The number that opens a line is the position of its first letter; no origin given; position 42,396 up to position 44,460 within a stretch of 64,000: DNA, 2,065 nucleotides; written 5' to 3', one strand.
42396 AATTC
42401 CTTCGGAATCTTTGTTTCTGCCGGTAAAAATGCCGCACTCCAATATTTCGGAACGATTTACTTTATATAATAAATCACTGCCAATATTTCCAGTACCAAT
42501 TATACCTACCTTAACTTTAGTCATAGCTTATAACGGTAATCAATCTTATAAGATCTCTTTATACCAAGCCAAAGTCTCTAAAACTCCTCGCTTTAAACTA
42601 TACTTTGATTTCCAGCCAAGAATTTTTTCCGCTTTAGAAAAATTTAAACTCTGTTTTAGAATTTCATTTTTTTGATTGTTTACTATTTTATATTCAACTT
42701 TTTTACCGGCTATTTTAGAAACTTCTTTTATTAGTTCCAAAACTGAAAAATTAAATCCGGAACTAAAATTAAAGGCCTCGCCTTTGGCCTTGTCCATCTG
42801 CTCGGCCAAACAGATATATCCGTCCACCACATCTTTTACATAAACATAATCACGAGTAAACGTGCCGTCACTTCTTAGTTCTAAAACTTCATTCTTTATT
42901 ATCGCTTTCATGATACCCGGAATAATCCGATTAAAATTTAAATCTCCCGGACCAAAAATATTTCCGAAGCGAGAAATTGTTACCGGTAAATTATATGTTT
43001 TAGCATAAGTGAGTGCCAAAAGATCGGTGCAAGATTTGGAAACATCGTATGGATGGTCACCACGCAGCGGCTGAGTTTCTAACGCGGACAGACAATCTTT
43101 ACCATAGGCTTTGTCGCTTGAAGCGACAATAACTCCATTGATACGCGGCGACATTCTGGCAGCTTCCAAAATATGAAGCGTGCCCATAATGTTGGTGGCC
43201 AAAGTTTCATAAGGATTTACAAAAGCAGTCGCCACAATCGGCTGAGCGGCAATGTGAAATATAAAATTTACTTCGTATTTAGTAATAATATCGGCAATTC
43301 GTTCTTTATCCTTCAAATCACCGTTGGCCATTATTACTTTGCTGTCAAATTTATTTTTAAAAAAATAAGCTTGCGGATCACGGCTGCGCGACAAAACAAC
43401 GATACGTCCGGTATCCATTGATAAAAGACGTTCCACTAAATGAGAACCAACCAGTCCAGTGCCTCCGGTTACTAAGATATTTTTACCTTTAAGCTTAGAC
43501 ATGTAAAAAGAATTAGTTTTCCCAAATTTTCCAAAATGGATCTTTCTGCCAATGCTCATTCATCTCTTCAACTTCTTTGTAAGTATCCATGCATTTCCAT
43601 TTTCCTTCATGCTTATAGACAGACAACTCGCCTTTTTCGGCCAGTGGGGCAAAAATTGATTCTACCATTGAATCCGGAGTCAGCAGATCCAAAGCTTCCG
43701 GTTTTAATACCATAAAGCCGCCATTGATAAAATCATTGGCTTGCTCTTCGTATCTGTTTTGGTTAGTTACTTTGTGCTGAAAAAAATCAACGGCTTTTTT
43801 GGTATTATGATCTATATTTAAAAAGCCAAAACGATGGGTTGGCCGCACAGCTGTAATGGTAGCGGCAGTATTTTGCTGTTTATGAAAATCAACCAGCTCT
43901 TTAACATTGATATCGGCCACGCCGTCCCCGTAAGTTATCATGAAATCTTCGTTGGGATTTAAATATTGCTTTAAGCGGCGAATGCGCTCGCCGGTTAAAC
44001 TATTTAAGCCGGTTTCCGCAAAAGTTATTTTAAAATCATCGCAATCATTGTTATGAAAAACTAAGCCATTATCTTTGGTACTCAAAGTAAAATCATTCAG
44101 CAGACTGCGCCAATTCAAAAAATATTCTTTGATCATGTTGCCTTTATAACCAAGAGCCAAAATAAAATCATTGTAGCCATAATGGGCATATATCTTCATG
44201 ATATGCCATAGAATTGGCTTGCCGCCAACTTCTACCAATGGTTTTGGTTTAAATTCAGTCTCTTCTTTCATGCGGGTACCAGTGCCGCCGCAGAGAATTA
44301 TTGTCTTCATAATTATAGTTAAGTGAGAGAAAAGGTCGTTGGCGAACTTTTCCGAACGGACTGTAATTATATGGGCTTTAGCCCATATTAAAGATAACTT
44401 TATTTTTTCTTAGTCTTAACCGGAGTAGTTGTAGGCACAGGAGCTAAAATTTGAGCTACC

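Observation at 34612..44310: CDP-dideoxyhexose pathway joined to a YerE-like ThDP enzyme and a DmpG/DmpF aldolase–acylating-dehydrogenase pair: candidate novel C-branched sugar pathway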

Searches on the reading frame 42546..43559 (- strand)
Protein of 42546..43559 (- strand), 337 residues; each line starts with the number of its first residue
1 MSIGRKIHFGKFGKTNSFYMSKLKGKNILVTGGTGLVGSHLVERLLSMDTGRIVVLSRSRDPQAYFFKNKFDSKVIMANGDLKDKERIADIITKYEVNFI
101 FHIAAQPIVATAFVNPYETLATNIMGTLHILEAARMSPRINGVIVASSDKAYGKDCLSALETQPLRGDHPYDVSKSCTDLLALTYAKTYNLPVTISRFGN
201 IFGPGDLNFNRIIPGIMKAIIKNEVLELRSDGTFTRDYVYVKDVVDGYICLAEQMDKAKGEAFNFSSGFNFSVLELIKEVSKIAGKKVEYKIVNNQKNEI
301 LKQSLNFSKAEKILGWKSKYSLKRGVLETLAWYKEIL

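Call 3: search_protein_families(library=pfam, proteins=[window:42546-43559:-])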
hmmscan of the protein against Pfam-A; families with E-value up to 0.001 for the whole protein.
window:42546-43559:- (337 aa): 9 families
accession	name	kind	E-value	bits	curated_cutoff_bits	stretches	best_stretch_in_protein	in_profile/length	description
PF16363.11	GDP_Man_Dehyd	-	1.3e-49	169.9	27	1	29-328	1-331/332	GDP-mannose 4,6 dehydratase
PF01370.27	Epimerase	-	1.4e-48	165.8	20.9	1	28-264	1-238/240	NAD dependent epimerase/dehydratase family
PF02719.21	Polysacc_synt_2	-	5.8e-26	91.8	20.2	1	28-290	1-253/293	Polysaccharide biosynthesis protein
PF07993.18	NAD_binding_4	-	2.7e-16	60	20.1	1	30-226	1-235/258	Male sterility protein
PF01073.25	3Beta_HSD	-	6.6e-16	58.6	22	1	29-259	1-236/280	3-beta hydroxysteroid dehydrogenase/isomerase family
PF05368.20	NmrA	-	7.8e-08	32.7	27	1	26-101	3-76/298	NmrA-like family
PF04321.23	RmlD_sub_bind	-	5.4e-07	29.4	27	1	27-136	2-91/287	RmlD substrate binding domain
PF08659.16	KR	-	5.1e-06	26.9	22.6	1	28-104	3-89/180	KR domain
PF00106.31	adh_short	-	0.00083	19.3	26.6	0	26-146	1-133/195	short chain dehydrogenase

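Call 4: search_protein_families(library=ncbifam, proteins=[window:42546-43559:-])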
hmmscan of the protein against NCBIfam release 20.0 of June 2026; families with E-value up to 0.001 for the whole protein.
window:42546-43559:- (337 aa): 44 families (the best 25 are shown)
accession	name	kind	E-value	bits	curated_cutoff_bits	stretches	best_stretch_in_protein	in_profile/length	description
TIGR02622.1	CDP_4_6_dhtase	equivalog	2.2e-58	198.1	278.45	1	24-335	3-332/352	CDP-glucose 4,6-dehydratase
TIGR01181.1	dTDP_gluc_dehyt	equivalog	1e-49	169.4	365.1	1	27-335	1-313/321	dTDP-glucose 4,6-dehydratase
TIGR04180.1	EDH_00030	hypoth_equivalog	1.3e-44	152.5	475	1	28-321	1-297/297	NAD-dependent 4,6-dehydratase LegB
TIGR01179.1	galE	equivalog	5.6e-39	133.9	262.3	1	27-335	1-327/332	UDP-glucose 4-epimerase GalE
NF007956.0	PRK10675.1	subfamily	4.5e-28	98.3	394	2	27-162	2-139/338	UDP-glucose 4-epimerase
NF007582.0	PRK10217.1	equivalog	8.7e-25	87.6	698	1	26-333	2-331/355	dTDP-glucose 4,6-dehydratase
TIGR02197.1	heptose_epim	equivalog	1.1e-23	83.9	274.6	1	28-335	1-315/316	ADP-glyceromanno-heptose 6-epimerase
NF007490.0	PRK10084.1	subfamily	4.8e-22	78.4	649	2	160-334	156-335/361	dTDP-glucose 4,6-dehydratase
NF011728.1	PRK15181.1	equivalog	1.4e-21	76.9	760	1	23-334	13-338/348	Vi polysaccharide biosynthesis UDP-N-acetylglucosaminuronic acid C-4 epimerase TviC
TIGR03589.1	PseB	equivalog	1.1e-19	70.6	407.75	1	23-152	2-129/324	UDP-N-acetylglucosamine 4,6-dehydratase (inverting)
TIGR04130.1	FnlA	equivalog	6.7e-17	61.4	730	1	23-151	2-127/337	UDP-N-acetylglucosamine 4,6-dehydratase/5-epimerase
NF043036.1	ErythonDh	equivalog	1e-16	61.1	325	1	27-300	2-282/321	D-erythronate dehydrogenase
NF047922.1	GDPFucSynFcl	equivalog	1.7e-16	60.5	500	1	25-334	2-302/308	GDP-L-fucose synthase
TIGR01472.1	gmd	equivalog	5.1e-16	58.8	415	1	27-300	2-284/342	GDP-mannose 4,6-dehydratase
TIGR01746.1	Thioester-redct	subfamily_domain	5.9e-16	58.7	213.35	1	27-297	1-293/371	thioester reductase domain-containing protein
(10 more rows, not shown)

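Call 61: search_solved_structures(query=window:42546-43502:-, max_evalue=1e-15, show_alignments=1)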
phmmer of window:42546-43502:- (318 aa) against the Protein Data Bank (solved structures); distinct sequences matched with E-value up to 1e-15: 77 (the best 60 are shown).
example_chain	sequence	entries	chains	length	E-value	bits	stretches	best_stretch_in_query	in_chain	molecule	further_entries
4zrm_A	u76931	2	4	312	1.7e-38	136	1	7-316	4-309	UDP-glucose 4-epimerase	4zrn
6bi4_A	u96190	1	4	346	2.9e-35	125.4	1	6-315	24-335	dTDP-glucose 4,6-dehydratase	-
1rkx_A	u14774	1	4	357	1e-33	120.3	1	5-316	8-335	CDP-glucose-4,6-dehydratase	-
1wvg_A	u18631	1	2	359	6.3e-33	117.7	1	5-315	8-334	CDP-glucose 4,6-dehydratase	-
2hun_A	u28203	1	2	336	1.1e-31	113.7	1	8-315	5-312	336aa long hypothetical dTDP-glucose 4,6-dehydratase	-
6pmh_A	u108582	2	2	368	1.1e-30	110.3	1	5-316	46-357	UDP-glucose 4-epimerase related protein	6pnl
6bwl_A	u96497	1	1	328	1.6e-30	109.9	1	8-316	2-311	Pal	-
9rl0_E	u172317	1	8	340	4e-29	105.3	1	9-317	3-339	CDP-tyvelose 2-epimerase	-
8du1_A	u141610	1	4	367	6.2e-29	104.7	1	7-315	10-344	dTDP-glucose 4,6-dehydratase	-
6vlo_A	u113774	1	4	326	6.2e-29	104.7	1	7-315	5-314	Putative dTDP-D-glucose 4,6-dehydratase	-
8shh_A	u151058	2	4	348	1.5e-28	103.4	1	8-315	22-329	dTDP-glucose 4,6-dehydratase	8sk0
6kv9_A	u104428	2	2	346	3.1e-28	102.3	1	7-315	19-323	MoeE5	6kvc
1r66_A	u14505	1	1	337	1.1e-27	100.5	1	9-316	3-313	TDP-glucose-4,6-dehydratase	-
8vr2_A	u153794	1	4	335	1.5e-27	100.1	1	2-314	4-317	NAD-dependent epimerase/dehydratase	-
6zl6_A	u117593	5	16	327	3.1e-27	99.1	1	8-310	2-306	Epimerase domain-containing protein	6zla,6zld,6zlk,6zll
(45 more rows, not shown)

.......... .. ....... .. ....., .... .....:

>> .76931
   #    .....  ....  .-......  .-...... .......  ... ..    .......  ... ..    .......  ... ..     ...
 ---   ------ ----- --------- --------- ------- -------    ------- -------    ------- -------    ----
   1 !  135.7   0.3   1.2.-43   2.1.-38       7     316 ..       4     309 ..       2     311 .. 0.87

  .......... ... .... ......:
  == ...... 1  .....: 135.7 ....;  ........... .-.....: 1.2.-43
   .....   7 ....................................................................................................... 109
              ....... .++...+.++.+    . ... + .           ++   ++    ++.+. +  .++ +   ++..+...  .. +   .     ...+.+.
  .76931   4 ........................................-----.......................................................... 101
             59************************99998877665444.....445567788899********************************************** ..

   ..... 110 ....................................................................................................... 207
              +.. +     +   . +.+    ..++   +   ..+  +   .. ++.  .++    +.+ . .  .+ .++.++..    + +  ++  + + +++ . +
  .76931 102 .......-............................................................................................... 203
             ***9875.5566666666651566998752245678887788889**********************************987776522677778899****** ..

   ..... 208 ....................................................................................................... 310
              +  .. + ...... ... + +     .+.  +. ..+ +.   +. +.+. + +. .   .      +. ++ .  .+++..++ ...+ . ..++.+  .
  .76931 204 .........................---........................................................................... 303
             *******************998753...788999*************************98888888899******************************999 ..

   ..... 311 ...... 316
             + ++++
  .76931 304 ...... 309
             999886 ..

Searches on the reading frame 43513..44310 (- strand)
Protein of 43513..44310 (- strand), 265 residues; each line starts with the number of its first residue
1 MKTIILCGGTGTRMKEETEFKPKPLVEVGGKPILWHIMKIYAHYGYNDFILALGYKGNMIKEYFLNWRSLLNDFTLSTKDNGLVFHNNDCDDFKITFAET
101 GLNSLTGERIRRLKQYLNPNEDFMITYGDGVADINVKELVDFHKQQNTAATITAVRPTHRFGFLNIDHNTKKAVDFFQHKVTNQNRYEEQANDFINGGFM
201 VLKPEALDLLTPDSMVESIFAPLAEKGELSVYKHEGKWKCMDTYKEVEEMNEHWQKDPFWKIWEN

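Call 3: search_protein_families(library=pfam, proteins=[window:43513-44310:-])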
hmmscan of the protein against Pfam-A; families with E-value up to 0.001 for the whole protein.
window:43513-44310:- (265 aa): 2 families
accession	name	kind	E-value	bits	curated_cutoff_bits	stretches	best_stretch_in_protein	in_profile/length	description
PF00483.29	NTP_transferase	-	1.5e-13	51.3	21.2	1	2-238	1-226/245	Nucleotidyl transferase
PF12804.13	NTP_transf_3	-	4.5e-07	30.6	27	1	4-55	2-48/160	MobA-like NTP transferase domain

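Call 4: search_protein_families(library=ncbifam, proteins=[window:43513-44310:-])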
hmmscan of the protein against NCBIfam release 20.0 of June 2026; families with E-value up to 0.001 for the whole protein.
window:43513-44310:- (265 aa): 30 families (the best 25 are shown)
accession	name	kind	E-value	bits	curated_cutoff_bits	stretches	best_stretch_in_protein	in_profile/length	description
TIGR02623.1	G1P_cyt_trans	equivalog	3.4e-86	288.8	300.25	1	1-263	1-255/255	glucose-1-phosphate cytidylyltransferase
TIGR03992.1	Arch_glmU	subfamily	2.5e-21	76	292.1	2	1-66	1-66/393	bifunctional sugar-1-phosphate nucleotidylyltransferase/acetyltransferase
NF041313.1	UDPGP_AglF_Halo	equivalog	2.5e-17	63.1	400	1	1-64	1-64/234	UTP--glucose-1-phosphate uridylyltransferase AglF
NF045761.1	NAMPUrTaseMurU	equivalog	8.4e-17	61.8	250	1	1-65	1-65/226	N-acetylmuramate alpha-1-phosphate uridylyltransferase MurU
NF049965.1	GlMnHpPGnyltfHddC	equivalog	1e-16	61.3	300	1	1-66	1-66/221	D-glycero-D-manno-heptose 1-phosphate guanosyltransferase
NF052502.1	man1P_GTase_Rv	exception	3.3e-16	59.1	440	1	2-242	2-218/352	mannose-1-phosphate guanylyltransferase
TIGR01173.1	glmU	equivalog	6.7e-11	41.7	366.85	1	1-208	1-178/452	bifunctional UDP-N-acetylglucosamine diphosphorylase/glucosamine-1-phosphate N-acetyltransferase GlmU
TIGR02091.1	glgC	equivalog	7.9e-11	41.6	424.9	1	120-242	113-247/364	glucose-1-phosphate adenylyltransferase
TIGR01208.1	rmlA_long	equivalog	1.8e-10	40.3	320.25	1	2-65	1-65/353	glucose-1-phosphate thymidylyltransferase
NF041135.1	IPPtranDIPPsyn_Thcocales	equivalog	3.1e-09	36.3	580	1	1-66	1-62/419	bifunctional L-myo-inositol-1-phosphate cytidylyltransferase/CDP-L-myo-inositol myo-inositolphosphotransferase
NF010934.1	PRK14354.1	equivalog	6.5e-09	34.8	450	1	3-63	2-59/447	bifunctional UDP-N-acetylglucosamine diphosphorylase/glucosamine-1-phosphate N-acetyltransferase GlmU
NF003670.0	PRK05293.1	equivalog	2.4e-08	33.3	470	1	3-185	7-185/382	glucose-1-phosphate adenylyltransferase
NF041173.1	Sug_nt_acttase_Thmprot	equivalog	2.4e-08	33.3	600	1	1-210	1-176/405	bifunctional sugar-1-phosphate nucleotidylyltransferase/acetyltransferase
TIGR01099.1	galU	equivalog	3e-08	33.6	326.8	1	1-210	2-214/261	UTP--glucose-1-phosphate uridylyltransferase GalU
NF010937.0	PRK14357.1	equivalog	1e-07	31.2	658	0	110-207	79-174/448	bifunctional UDP-N-acetylglucosamine diphosphorylase/glucosamine-1-phosphate N-acetyltransferase GlmU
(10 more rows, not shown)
